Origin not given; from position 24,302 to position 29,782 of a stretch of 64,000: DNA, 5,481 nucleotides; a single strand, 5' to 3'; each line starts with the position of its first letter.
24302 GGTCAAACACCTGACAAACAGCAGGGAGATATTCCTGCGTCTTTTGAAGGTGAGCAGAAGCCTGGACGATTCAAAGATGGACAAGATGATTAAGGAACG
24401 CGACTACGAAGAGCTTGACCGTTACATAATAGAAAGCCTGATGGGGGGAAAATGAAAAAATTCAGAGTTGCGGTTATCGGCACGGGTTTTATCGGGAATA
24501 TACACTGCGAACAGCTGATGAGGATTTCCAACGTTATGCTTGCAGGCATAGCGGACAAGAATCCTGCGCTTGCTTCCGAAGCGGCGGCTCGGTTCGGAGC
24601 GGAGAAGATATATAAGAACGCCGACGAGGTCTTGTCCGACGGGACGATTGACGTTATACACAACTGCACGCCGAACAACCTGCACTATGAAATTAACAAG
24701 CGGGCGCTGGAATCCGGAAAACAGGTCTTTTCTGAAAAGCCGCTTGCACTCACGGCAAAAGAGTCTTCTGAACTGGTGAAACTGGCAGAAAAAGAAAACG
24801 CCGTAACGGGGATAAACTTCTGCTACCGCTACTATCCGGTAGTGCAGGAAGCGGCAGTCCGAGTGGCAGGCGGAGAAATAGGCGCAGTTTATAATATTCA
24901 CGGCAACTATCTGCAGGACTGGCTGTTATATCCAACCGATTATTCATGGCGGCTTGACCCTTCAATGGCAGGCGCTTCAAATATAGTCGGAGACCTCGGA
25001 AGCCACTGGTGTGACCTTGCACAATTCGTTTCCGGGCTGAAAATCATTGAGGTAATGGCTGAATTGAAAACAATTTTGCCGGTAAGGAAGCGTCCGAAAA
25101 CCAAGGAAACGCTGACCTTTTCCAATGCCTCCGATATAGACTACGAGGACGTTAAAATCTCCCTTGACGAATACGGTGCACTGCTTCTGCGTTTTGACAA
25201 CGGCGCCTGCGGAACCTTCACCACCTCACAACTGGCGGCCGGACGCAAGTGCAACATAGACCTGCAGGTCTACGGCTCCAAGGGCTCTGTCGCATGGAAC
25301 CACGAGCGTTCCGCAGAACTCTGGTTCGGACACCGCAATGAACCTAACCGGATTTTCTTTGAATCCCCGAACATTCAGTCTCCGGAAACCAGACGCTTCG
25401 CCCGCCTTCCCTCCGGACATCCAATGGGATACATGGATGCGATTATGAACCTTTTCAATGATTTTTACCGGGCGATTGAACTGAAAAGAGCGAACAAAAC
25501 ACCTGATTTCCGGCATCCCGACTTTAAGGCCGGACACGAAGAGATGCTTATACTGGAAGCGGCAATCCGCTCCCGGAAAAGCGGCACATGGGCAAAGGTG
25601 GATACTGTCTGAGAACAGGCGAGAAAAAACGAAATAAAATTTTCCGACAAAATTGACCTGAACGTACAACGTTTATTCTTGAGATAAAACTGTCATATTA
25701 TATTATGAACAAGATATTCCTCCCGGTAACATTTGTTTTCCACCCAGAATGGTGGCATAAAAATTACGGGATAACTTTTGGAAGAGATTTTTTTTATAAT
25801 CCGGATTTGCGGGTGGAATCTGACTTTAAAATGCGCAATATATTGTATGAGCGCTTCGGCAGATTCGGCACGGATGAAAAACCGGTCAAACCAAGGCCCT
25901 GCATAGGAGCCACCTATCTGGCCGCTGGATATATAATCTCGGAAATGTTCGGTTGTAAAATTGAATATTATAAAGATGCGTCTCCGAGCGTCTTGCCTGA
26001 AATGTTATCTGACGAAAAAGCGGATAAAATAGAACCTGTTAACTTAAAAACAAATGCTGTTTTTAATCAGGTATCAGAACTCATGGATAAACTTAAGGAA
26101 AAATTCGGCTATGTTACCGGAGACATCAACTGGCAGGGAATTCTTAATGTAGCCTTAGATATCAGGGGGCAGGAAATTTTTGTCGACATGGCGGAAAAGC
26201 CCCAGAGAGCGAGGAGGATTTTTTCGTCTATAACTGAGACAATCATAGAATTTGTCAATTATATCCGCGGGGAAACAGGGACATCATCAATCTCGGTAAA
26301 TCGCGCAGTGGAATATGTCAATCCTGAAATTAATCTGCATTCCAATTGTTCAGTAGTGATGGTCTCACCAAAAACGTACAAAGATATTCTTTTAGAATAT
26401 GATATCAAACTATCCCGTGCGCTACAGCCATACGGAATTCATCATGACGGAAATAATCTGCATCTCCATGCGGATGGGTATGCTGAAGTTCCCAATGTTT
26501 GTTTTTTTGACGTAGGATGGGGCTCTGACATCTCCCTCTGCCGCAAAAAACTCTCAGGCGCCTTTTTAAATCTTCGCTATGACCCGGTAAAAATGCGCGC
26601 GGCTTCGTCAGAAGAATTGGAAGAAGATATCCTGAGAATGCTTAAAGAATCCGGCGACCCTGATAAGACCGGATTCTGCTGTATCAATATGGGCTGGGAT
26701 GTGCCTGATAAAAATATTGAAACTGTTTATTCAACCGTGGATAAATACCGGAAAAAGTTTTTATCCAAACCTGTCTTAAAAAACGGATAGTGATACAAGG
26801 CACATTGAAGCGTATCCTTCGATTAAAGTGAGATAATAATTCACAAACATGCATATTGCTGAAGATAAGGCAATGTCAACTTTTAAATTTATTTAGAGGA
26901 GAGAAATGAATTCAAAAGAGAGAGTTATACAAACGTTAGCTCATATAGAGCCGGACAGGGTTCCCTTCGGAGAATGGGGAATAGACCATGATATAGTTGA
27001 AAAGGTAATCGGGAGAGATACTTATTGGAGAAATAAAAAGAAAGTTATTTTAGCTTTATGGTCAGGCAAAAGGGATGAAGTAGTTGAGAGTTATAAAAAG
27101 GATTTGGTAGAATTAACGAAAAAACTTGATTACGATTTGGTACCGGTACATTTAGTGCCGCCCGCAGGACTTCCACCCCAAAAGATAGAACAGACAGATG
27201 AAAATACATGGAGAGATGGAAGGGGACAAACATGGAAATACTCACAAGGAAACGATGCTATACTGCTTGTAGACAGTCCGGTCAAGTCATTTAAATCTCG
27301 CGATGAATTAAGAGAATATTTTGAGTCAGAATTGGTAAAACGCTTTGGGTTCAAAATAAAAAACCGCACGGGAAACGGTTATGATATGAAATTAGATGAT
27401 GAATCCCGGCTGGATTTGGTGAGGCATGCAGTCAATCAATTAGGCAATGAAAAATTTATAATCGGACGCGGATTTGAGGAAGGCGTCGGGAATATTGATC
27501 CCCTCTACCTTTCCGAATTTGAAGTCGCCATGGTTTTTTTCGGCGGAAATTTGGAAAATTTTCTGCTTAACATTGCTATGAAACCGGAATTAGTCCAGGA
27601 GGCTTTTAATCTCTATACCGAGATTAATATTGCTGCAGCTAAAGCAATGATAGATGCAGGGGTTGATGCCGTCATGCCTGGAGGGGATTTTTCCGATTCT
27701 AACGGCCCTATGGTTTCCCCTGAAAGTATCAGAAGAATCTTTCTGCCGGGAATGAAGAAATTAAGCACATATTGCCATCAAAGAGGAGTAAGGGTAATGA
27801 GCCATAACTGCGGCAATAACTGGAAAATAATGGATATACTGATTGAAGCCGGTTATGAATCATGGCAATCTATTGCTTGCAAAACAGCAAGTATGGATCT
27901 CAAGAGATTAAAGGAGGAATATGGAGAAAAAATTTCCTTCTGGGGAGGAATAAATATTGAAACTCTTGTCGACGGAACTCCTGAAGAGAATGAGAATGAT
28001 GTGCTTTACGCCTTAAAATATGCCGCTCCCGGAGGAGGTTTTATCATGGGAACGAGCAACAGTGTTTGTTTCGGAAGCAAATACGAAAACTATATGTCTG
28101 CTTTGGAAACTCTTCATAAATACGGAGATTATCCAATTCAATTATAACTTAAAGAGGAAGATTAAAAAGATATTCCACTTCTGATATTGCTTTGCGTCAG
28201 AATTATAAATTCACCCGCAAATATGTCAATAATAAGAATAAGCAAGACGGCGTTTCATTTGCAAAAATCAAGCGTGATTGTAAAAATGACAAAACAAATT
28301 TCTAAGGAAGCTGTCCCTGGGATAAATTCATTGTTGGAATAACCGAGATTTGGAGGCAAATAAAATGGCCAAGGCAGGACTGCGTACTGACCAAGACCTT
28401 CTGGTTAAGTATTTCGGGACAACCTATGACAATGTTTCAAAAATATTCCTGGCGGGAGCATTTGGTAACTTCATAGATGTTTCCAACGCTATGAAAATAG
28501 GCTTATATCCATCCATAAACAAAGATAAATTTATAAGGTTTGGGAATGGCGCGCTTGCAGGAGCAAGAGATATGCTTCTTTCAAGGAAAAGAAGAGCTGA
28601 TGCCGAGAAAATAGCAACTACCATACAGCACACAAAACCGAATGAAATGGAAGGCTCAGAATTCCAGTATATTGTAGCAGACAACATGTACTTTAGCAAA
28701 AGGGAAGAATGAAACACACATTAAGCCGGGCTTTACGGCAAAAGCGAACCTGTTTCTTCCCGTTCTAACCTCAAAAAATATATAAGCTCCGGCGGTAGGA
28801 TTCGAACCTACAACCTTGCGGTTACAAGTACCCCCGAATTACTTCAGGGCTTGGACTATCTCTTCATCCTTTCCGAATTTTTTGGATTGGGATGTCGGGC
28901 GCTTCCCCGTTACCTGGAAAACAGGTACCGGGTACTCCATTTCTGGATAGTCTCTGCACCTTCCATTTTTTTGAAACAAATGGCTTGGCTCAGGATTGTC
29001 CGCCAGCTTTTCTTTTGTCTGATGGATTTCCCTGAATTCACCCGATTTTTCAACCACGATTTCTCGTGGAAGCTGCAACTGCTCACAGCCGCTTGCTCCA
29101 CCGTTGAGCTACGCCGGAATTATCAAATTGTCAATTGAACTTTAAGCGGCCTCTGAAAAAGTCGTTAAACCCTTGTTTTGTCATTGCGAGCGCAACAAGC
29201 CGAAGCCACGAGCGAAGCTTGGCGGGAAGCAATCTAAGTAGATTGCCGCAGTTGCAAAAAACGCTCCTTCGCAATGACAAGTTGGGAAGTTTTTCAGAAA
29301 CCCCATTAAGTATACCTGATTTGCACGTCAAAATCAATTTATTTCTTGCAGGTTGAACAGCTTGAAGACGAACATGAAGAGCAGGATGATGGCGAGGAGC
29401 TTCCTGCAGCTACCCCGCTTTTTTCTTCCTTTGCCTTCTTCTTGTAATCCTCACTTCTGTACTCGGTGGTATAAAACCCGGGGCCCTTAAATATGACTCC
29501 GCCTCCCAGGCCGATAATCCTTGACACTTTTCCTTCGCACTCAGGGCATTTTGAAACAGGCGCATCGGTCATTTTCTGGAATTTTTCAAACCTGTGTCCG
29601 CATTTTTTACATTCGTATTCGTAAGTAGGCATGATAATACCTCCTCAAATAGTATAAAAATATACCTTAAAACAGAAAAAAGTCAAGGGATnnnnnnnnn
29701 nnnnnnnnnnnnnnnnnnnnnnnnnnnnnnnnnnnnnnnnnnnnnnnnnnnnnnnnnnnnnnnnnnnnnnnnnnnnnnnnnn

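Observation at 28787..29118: tRNA-Asn(GUU) split inside the anticodon by a 260-nt group I intron of the tRNA-Leu/tRNA-Ile IC3 type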

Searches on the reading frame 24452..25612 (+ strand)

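Call 7: search_protein_families(library=ncbifam, proteins=[window:24452-25612:+])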
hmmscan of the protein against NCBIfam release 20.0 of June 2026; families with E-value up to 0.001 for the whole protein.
window:24452-25612:+ (386 aa): 11 families
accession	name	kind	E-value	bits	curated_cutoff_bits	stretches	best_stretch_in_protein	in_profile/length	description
NF052479.1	LevoglcsnDh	equivalog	1.4e-58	198.4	650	1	1-383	1-386/386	levoglucosan dehydrogenase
TIGR04380.1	myo_inos_iolG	equivalog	4.9e-33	114.4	355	1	3-295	1-265/330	inositol 2-dehydrogenase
NF040723.1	UDP-GlcNAcDh_Arch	equivalog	2.1e-23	83.3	450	1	5-206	2-189/302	UDP-N-acetylglucosamine 3-dehydrogenase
NF041392.1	XylDh_Gfo6_Halo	equivalog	1.9e-21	76.3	350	1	62-281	79-274/350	D-xylose 1-dehydrogenase Gfo6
NF008607.0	PRK11579.1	subfamily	5.2e-15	55.3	330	1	3-196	4-191/346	oxidoreductase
NF052679.1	InsChiInosDhIolG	equivalog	3.1e-14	52.8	540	1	4-145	3-147/343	bifunctional inositol 2-dehydrogenase/D-chiro-inositol 1-dehydrogenase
NF058563.1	BT_2159_fam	equivalog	4.6e-14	52.2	650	1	5-146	2-143/350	disaccharide 3-dehydrogenase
NF007574.0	PRK10206.1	equivalog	4.5e-11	42.4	352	1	40-149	40-149/345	oxidoreductase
NF058561.1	BT_2158_fam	equivalog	1.2e-10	40.6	750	1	3-150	35-181/487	glycoside 3-dehydrogenase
NF009830.0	PRK13304.1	equivalog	6.9e-05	22.4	267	1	5-116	3-113/265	aspartate dehydrogenase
NF009825.0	PRK13302.1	equivalog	0.00049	19.6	253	1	2-115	5-115/271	aspartate dehydrogenase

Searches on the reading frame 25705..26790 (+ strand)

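Call 7: search_protein_families(library=ncbifam, proteins=[window:25705-26790:+])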
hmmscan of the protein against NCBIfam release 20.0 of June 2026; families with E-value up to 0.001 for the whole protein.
window:25705-26790:+ (361 aa): 1 family
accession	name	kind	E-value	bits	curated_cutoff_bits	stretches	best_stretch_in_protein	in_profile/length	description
NF004889.0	PRK06252.1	subfamily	9.9e-06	24.8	244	1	77-244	77-234/340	methylcobalamin:coenzyme M methyltransferase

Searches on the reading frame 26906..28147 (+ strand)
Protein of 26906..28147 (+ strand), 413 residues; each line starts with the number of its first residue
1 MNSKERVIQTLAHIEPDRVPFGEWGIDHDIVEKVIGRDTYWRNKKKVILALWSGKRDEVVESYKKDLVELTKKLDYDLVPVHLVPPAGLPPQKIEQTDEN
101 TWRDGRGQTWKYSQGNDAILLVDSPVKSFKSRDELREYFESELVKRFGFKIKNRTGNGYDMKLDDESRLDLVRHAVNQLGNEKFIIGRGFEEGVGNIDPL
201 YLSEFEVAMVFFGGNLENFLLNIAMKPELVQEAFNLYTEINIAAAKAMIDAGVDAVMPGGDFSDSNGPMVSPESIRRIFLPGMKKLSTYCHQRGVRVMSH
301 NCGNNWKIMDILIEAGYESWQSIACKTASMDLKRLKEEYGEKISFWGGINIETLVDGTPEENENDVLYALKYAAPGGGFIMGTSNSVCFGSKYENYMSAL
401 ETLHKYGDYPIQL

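Call 7: search_protein_families(library=ncbifam, proteins=[window:26906-28147:+])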
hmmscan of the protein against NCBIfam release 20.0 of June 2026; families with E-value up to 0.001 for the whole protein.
window:26906-28147:+ (413 aa): 4 families
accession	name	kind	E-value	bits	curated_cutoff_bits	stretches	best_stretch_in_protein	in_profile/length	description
TIGR01463.1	mtaA_cmuA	subfamily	8.6e-16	58.1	235.4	1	215-402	156-334/340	MtaA/CmuA family methyltransferase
NF004889.0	PRK06252.1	subfamily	8.7e-15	54.5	244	1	216-371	158-305/340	methylcobalamin:coenzyme M methyltransferase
NF040654.1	MtaA_Meth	equivalog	2e-12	46.7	400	1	216-371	156-304/337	methylcobamide:CoM methyltransferase MtaA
NF041608.1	methylcob_mtaseMtbA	equivalog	5.7e-08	32.2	600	1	217-329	158-271/339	methylcobamide:CoM methyltransferase MtbA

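Call 28: find_encoding_contigs(protein=window:26906-28147:+, flank=3000, max_places=4)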
Protein window:26906-28147:+ (413 aa): no gene with exactly this product is on record in the collection.

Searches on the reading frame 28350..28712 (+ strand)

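Call 54: search_protein_families(library=pfam, proteins=[window:28350-28712:+], max_evalue=0.01)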
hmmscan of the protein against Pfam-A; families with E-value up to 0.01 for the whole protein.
window:28350-28712:+ (120 aa): 1 family
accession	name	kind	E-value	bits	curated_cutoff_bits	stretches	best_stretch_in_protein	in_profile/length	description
PF14574.11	RACo_C_ter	-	5.7e-26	91.6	27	1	5-110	141-246/261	C-terminal domain of RACo the ASKHA domain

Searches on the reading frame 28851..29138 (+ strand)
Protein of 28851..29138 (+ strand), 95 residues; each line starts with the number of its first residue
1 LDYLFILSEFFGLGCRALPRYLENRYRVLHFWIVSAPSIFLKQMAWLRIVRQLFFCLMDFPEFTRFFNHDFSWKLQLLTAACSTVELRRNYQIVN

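Call 54: search_protein_families(library=pfam, proteins=[window:28851-29138:+], max_evalue=0.01)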
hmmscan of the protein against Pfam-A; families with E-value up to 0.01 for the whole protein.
window:28851-29138:+ (95 aa): 0 families

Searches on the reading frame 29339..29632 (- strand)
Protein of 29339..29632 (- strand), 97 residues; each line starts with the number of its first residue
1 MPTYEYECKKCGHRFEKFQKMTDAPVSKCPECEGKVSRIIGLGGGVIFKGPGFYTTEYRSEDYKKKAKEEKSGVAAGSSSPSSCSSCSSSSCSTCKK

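Call 7: search_protein_families(library=ncbifam, proteins=[window:29339-29632:-])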
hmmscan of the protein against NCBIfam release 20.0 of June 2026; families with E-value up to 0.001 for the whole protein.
window:29339-29632:- (97 aa): 3 families
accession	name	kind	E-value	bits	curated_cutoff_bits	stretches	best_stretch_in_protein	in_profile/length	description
TIGR02605.1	CxxC_CxxC_SSSS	subfamily_domain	1.2e-20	73.3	31.3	1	1-52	1-52/52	FmdB family zinc ribbon protein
NF053663.1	RPWMISH_prot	domain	2.5e-08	34.7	120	1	1-91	1-89/115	RPWMISH domain-containing protein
NF033497.1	rubre_like_arch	subfamily_domain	0.00039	20.1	32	1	6-36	1-26/34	rubrerythrin-like domain-containing protein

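Call 29: find_encoding_contigs(protein=window:29339-29632:-, flank=3000, max_places=4)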
Protein window:29339-29632:- (97 aa): 1 contig read that carries it; 1 place shown.
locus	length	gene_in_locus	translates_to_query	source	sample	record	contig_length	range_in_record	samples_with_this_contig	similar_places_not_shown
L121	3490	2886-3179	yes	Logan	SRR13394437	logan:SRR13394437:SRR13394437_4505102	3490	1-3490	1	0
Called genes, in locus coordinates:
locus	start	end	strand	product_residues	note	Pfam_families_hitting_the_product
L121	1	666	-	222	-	?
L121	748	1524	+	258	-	PF06500:FrsA-like (weak), PF01738:DLH (weak), PF02129:Peptidase_S15, PF12146:Hydrolase_4, PF20434:BD-FAE, PF00561:Abhydrolase_1, PF12697:Abhydrolase_6 (weak), PF00326:Peptidase_S9, +2 more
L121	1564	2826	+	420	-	PF21088:MS_channel_1st, PF00924:MS_channel_2nd, PF21082:MS_channel_3rd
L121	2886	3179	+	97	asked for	PF09723:Zn_ribbon_8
